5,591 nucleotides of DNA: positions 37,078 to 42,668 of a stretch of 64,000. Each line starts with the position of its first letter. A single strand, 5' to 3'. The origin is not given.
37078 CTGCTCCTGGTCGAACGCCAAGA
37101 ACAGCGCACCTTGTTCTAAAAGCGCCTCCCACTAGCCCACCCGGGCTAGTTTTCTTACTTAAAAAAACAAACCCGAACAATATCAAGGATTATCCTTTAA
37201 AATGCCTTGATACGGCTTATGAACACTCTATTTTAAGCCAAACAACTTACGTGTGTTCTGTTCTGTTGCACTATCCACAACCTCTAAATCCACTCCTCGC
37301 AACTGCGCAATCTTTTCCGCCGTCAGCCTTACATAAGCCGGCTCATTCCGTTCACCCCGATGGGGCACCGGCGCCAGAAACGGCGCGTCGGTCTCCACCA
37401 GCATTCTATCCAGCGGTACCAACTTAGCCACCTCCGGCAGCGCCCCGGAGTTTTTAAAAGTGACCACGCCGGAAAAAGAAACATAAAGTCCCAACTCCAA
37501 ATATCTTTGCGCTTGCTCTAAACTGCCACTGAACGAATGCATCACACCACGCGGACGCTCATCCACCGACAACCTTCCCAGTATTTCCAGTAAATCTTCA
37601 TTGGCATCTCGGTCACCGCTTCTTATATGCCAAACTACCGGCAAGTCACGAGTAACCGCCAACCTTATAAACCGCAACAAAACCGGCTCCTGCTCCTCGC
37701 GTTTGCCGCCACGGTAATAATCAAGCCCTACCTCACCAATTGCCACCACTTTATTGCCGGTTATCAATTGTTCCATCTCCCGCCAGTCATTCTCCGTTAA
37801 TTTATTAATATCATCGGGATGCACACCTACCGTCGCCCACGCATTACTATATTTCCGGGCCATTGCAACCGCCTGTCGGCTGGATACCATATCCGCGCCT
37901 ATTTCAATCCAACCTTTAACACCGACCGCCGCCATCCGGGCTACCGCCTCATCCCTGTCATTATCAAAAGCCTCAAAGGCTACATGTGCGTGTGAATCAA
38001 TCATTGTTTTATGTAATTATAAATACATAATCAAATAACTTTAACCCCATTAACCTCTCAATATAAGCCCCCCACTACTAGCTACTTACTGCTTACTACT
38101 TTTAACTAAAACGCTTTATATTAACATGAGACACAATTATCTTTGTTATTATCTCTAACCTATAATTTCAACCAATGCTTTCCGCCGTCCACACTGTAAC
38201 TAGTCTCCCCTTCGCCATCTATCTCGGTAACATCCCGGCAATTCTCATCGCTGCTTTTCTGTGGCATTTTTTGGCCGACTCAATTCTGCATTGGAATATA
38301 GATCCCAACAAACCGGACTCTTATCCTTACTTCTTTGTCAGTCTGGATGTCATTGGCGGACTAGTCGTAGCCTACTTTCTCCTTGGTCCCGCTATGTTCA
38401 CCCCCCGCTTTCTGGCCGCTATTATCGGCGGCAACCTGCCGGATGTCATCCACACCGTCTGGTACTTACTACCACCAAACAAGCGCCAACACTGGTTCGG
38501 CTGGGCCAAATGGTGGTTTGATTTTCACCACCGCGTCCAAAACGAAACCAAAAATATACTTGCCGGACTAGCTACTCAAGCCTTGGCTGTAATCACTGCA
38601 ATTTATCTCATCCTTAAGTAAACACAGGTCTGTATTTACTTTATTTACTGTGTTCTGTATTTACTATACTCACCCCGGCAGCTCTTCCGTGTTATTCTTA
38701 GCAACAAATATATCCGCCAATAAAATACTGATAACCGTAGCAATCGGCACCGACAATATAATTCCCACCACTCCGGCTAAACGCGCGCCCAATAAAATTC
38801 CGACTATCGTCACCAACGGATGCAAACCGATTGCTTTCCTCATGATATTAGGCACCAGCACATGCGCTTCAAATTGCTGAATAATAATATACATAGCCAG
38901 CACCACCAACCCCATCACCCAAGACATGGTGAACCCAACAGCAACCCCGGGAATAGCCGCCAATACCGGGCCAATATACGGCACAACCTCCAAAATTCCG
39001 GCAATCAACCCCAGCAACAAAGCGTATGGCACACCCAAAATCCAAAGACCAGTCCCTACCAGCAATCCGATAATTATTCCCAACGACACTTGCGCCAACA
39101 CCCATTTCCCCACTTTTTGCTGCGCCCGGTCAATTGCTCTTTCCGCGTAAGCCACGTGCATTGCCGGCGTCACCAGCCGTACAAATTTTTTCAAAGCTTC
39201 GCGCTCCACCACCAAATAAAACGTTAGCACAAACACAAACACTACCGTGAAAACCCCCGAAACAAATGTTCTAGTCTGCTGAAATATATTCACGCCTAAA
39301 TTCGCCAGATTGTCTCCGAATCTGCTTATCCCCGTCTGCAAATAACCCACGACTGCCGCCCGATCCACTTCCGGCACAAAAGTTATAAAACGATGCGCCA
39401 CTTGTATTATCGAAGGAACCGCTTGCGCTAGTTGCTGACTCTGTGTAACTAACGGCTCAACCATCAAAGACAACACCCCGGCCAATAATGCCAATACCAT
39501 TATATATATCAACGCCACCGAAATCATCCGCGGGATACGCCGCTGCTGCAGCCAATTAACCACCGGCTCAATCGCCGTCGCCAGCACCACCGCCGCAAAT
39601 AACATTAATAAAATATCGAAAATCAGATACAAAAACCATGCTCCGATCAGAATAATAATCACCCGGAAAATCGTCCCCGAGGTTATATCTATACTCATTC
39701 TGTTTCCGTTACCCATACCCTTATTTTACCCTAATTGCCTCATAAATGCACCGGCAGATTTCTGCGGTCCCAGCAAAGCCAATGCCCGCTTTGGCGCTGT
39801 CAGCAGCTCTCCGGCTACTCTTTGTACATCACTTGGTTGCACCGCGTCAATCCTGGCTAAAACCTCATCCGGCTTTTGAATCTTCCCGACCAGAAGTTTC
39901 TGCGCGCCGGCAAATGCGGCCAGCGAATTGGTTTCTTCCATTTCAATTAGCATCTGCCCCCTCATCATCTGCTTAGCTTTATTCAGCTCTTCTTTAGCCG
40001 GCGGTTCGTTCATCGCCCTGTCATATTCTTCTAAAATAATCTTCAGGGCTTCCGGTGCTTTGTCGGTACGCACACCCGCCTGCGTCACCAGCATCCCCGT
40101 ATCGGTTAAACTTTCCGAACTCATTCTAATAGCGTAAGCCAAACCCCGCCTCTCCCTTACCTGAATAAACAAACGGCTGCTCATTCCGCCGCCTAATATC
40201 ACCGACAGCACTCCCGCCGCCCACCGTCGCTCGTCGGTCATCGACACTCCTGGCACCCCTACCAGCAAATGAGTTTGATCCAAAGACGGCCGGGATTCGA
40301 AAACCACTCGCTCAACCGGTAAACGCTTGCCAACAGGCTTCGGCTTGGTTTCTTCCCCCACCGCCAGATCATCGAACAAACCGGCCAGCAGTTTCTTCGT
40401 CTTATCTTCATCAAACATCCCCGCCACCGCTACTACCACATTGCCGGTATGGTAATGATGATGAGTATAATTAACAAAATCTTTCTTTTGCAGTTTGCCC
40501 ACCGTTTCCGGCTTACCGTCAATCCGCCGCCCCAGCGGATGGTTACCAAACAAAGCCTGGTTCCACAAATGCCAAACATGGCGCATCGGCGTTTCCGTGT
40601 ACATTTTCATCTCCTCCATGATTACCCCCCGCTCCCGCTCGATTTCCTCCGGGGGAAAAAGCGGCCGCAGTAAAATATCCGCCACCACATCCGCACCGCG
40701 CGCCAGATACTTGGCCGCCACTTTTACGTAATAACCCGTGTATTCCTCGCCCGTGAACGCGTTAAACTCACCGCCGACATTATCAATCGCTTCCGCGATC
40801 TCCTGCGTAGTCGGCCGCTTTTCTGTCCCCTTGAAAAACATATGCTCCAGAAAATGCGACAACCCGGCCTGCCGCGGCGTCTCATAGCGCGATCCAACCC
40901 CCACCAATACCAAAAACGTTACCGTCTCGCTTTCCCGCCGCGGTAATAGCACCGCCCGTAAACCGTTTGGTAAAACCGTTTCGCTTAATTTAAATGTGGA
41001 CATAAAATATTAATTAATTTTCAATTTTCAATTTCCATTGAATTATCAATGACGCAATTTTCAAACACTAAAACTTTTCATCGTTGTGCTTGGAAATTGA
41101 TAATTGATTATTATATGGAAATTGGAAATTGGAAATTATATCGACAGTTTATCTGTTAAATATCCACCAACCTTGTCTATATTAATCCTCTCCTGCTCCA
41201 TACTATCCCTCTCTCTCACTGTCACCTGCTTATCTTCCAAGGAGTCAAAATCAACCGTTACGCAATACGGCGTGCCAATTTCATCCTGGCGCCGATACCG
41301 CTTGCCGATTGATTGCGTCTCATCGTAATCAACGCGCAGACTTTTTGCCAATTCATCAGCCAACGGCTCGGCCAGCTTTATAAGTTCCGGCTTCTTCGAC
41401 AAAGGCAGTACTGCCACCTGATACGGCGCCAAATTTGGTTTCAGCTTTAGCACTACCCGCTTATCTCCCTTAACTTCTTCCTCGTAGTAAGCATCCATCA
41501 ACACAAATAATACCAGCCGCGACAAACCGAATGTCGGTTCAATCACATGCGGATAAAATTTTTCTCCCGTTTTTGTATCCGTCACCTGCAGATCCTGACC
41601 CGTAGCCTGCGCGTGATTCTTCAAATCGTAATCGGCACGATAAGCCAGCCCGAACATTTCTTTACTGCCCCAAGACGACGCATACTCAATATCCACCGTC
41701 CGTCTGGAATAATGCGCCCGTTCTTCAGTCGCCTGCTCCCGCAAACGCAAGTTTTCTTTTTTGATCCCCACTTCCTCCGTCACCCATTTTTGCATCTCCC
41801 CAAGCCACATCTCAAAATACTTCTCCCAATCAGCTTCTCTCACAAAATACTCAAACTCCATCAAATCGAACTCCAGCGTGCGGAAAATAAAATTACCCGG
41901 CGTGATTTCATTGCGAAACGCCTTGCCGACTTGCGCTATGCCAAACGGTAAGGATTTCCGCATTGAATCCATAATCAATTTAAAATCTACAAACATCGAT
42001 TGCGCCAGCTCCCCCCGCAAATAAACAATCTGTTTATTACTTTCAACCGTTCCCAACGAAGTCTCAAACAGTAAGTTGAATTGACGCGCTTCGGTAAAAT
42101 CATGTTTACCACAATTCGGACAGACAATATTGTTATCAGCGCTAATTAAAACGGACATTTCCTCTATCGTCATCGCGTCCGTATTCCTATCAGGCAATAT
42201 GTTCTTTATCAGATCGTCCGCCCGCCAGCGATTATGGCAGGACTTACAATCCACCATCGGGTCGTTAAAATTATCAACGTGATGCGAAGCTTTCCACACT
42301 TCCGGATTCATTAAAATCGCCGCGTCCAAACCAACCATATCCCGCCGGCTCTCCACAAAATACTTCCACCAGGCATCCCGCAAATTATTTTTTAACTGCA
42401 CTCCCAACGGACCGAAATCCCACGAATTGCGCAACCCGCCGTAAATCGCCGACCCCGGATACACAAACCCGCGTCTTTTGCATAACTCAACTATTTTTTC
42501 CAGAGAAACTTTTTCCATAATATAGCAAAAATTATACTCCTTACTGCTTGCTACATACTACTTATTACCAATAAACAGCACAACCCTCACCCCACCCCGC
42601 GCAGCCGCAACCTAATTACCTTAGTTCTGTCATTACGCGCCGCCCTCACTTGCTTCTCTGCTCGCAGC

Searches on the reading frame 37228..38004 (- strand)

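Call 93: search_protein_families(library=pfam, proteins=[window:37228-38004:-], max_evalue=0.001)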
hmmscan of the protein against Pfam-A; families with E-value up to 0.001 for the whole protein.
window:37228-38004:- (258 aa): 1 family
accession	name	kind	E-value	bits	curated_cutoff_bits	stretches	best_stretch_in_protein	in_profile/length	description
PF01026.27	TatD_DNase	-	6e-81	272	27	1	2-256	1-253/253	TatD related DNase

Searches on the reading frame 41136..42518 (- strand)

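Call 93: search_protein_families(library=pfam, proteins=[window:41136-42518:-], max_evalue=0.001)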
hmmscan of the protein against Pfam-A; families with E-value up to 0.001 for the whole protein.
window:41136-42518:- (460 aa): 2 families
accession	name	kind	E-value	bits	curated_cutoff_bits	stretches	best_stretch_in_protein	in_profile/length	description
PF03129.25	HGTP_anticodon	-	2.3e-23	82.6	21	1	367-455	1-92/94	Anticodon binding domain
PF00587.30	tRNA-synt_2b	-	1.2e-06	29.1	29.3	1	184-340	27-176/179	tRNA synthetase class II core domain (G, H, P, S and T)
